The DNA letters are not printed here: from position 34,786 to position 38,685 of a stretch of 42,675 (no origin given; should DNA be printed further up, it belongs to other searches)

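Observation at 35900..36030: PolC in the canonical locus has no 3'-5' proofreading exonuclease domain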

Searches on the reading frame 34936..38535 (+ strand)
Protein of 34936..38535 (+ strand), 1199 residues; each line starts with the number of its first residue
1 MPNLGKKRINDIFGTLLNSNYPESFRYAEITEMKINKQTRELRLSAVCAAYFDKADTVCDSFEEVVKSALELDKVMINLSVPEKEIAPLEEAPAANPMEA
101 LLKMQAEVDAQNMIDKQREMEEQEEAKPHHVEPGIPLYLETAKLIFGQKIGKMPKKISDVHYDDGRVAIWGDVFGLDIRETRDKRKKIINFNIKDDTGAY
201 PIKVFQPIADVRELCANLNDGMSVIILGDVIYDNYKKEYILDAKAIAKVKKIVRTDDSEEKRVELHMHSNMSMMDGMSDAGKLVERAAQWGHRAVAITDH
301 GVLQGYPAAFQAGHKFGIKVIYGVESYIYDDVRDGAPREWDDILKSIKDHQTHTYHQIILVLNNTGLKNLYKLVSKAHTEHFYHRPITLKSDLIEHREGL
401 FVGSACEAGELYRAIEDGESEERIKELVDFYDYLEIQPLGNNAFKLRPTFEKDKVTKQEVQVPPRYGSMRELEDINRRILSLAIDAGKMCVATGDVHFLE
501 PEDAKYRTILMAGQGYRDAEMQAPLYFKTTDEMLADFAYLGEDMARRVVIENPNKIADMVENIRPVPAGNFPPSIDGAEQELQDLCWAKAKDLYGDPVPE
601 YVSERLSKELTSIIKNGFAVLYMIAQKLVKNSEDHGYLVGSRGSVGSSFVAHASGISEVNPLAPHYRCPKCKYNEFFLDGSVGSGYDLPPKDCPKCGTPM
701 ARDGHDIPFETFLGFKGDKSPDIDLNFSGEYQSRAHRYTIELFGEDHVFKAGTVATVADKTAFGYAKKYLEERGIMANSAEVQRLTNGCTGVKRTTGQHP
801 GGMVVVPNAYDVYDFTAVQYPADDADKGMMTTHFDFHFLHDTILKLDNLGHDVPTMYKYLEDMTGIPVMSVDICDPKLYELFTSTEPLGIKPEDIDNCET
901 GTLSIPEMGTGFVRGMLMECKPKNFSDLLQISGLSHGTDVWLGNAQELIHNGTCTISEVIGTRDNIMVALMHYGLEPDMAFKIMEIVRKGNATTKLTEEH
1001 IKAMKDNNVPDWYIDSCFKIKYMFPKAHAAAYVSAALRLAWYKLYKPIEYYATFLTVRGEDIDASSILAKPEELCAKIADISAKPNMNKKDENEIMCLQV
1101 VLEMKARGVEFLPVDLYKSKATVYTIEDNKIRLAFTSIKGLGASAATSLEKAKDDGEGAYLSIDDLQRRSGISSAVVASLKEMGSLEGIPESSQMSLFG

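Call 3: search_protein_families(library=pfam, proteins=[window:34936-38535:+], max_evalue=1)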
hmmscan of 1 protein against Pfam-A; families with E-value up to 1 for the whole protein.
window:34936-38535:+ (1199 aa): 9 families
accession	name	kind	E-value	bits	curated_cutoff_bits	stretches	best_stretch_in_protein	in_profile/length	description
PF07733.18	DNA_pol3_alpha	-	1.7e-57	195.4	23.9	1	580-850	1-260/260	Bacterial DNA polymerase III alpha NTPase domain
PF02811.25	PHP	-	2.1e-34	119.6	26.4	1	264-437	1-162/164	PHP domain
PF17657.6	DNA_pol3_finger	-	3.6e-20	72.4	22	1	864-1008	12-166/166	Bacterial DNA polymerase III alpha subunit finger domain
PF14579.12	HHH_6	-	9.2e-12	45.4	25.6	1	1108-1190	1-84/90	Helix-hairpin-helix motif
PF01336.31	tRNA_anti-codon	-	0.00029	21.1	27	1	180-244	9-70/75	OB-fold nucleic acid binding domain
PF19799.5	DUF6282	-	0.05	13.7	26.8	1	263-301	3-41/196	Family of unknown function (DUF6282)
PF09723.15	Zn_ribbon_8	-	0.089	13.3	34.4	1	666-702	6-39/41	Zinc ribbon domain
PF23458.2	DUF7130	-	0.2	12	35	1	629-699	17-79/89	Domain of unknown function (DUF7130)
PF13742.12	tRNA_anti_2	-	0.24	12.1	27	1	167-245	22-93/95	OB-fold nucleic acid binding domain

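Call 4: search_protein_families(library=ncbifam, proteins=[window:34936-38535:+], max_evalue=1)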
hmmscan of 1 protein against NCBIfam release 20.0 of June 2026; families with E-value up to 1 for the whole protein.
window:34936-38535:+ (1199 aa): 24 families
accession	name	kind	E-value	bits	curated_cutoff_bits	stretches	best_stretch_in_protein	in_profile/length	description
NF001688.0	PRK00448.1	equivalog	0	1432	873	2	348-1198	608-1444/1445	PolC-type DNA polymerase III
TIGR01405.1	polC_Gram_pos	equivalog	0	1309.1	1043.45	2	346-1198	372-1211/1211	DNA polymerase III subunit alpha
TIGR00594.1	polc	superfamily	3.7e-71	240.5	434.35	5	263-663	2-382/1022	DNA polymerase III subunit alpha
NF005298.0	PRK06826.1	equivalog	1.1e-66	225.3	1260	4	261-662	4-379/1151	DNA polymerase III subunit alpha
NF004226.0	PRK05673.1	equivalog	9.1e-64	215.9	1002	4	261-663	5-385/1146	DNA polymerase III subunit alpha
NF004225.0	PRK05672.1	subfamily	2.2e-43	148.5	939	4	263-662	7-373/1047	error-prone DNA polymerase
NF005617.0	PRK07374.1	equivalog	1.2e-40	139.3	1653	3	263-662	4-390/1170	DNA polymerase III subunit alpha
NF007079.0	PRK09532.1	equivalog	8.8e-34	116.8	1525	1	263-662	4-388/876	DNA polymerase III subunit alpha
NF005377.0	PRK06920.1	equivalog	3.1e-29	101.4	1806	2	263-663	4-365/1108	DNA polymerase III subunit alpha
NF005516.0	PRK07135.1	equivalog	1.5e-20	73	1084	5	600-662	251-314/974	DNA polymerase III DnaE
NF005582.0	PRK07279.1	equivalog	4.8e-14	51.3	1279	4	601-662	259-321/1033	DNA polymerase III subunit alpha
NF004550.0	PRK05898.1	equivalog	4.7e-10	38.3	1182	1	578-662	227-315/971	DNA polymerase III subunit alpha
NF041577.1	nside_bi_sphtase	equivalog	1.5e-09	37.4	400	1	262-326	3-65/276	3',5'-nucleoside bisphosphate phosphatase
NF041661.1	Cycl_ph_dihydrol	equivalog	5.2e-06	26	500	1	264-333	1-68/259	phosphoribosyl 1,2-cyclic phosphate 1,2-diphosphodiesterase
NF005616.0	PRK07373.1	equivalog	1.5e-05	23.7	646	2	1106-1169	88-149/449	DNA polymerase III subunit alpha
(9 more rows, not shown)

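Call 5: search_solved_structures(query=window:34936-38532:+, show_alignments=2)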
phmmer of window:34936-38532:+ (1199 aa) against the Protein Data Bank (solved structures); distinct sequences matched with E-value up to 0.001: 13.
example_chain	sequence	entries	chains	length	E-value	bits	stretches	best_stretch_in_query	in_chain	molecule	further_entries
3f2b_A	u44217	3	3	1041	0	1082.6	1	157-1198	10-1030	DNA-directed DNA polymerase III alpha chain | GEOBACILLUS KAUSTOPHILUS DNA POLC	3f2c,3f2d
9qpc_A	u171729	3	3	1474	0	1036.4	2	352-1198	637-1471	DNA polymerase III PolC-type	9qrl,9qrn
4jom_A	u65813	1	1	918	7.8e-30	106.5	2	258-432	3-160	DNA polymerase III subunit alpha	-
5lew_A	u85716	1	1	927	2e-28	101.8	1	263-426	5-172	DNA polymerase III subunit alpha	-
7pu7_A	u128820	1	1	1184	6.2e-28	100.2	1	262-426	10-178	DNA polymerase III subunit alpha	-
2hpi_A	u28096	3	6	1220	2.4e-27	98.2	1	261-426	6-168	DNA polymerase III alpha subunit | DNA polymerase III subunit alpha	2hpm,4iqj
2hnh_A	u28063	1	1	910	9.1e-27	96.3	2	258-432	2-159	DNA polymerase III alpha subunit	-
2hqa_A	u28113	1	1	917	9.6e-27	96.3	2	258-432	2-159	DNA polymerase III alpha subunit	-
5m1s_A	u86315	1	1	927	1.1e-26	96.1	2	258-432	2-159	DNA polymerase III subunit alpha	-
3e0d_A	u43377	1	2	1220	2.9e-26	94.7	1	261-426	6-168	DNA polymerase III subunit alpha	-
5fku_A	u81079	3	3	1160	4.9e-26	93.9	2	258-432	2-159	DNA POLYMERASE III SUBUNIT ALPHA | DNA POLYMERASE III ALPHA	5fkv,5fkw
4gx8_A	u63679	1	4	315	3.3e-14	54.7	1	258-432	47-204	DNA polymerase III subunit epsilon,DNA polymerase III subunit alpha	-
4gx9_A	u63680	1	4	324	3.7e-14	54.6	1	258-432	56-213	DNA polymerase III subunit epsilon,DNA polymerase III subunit alpha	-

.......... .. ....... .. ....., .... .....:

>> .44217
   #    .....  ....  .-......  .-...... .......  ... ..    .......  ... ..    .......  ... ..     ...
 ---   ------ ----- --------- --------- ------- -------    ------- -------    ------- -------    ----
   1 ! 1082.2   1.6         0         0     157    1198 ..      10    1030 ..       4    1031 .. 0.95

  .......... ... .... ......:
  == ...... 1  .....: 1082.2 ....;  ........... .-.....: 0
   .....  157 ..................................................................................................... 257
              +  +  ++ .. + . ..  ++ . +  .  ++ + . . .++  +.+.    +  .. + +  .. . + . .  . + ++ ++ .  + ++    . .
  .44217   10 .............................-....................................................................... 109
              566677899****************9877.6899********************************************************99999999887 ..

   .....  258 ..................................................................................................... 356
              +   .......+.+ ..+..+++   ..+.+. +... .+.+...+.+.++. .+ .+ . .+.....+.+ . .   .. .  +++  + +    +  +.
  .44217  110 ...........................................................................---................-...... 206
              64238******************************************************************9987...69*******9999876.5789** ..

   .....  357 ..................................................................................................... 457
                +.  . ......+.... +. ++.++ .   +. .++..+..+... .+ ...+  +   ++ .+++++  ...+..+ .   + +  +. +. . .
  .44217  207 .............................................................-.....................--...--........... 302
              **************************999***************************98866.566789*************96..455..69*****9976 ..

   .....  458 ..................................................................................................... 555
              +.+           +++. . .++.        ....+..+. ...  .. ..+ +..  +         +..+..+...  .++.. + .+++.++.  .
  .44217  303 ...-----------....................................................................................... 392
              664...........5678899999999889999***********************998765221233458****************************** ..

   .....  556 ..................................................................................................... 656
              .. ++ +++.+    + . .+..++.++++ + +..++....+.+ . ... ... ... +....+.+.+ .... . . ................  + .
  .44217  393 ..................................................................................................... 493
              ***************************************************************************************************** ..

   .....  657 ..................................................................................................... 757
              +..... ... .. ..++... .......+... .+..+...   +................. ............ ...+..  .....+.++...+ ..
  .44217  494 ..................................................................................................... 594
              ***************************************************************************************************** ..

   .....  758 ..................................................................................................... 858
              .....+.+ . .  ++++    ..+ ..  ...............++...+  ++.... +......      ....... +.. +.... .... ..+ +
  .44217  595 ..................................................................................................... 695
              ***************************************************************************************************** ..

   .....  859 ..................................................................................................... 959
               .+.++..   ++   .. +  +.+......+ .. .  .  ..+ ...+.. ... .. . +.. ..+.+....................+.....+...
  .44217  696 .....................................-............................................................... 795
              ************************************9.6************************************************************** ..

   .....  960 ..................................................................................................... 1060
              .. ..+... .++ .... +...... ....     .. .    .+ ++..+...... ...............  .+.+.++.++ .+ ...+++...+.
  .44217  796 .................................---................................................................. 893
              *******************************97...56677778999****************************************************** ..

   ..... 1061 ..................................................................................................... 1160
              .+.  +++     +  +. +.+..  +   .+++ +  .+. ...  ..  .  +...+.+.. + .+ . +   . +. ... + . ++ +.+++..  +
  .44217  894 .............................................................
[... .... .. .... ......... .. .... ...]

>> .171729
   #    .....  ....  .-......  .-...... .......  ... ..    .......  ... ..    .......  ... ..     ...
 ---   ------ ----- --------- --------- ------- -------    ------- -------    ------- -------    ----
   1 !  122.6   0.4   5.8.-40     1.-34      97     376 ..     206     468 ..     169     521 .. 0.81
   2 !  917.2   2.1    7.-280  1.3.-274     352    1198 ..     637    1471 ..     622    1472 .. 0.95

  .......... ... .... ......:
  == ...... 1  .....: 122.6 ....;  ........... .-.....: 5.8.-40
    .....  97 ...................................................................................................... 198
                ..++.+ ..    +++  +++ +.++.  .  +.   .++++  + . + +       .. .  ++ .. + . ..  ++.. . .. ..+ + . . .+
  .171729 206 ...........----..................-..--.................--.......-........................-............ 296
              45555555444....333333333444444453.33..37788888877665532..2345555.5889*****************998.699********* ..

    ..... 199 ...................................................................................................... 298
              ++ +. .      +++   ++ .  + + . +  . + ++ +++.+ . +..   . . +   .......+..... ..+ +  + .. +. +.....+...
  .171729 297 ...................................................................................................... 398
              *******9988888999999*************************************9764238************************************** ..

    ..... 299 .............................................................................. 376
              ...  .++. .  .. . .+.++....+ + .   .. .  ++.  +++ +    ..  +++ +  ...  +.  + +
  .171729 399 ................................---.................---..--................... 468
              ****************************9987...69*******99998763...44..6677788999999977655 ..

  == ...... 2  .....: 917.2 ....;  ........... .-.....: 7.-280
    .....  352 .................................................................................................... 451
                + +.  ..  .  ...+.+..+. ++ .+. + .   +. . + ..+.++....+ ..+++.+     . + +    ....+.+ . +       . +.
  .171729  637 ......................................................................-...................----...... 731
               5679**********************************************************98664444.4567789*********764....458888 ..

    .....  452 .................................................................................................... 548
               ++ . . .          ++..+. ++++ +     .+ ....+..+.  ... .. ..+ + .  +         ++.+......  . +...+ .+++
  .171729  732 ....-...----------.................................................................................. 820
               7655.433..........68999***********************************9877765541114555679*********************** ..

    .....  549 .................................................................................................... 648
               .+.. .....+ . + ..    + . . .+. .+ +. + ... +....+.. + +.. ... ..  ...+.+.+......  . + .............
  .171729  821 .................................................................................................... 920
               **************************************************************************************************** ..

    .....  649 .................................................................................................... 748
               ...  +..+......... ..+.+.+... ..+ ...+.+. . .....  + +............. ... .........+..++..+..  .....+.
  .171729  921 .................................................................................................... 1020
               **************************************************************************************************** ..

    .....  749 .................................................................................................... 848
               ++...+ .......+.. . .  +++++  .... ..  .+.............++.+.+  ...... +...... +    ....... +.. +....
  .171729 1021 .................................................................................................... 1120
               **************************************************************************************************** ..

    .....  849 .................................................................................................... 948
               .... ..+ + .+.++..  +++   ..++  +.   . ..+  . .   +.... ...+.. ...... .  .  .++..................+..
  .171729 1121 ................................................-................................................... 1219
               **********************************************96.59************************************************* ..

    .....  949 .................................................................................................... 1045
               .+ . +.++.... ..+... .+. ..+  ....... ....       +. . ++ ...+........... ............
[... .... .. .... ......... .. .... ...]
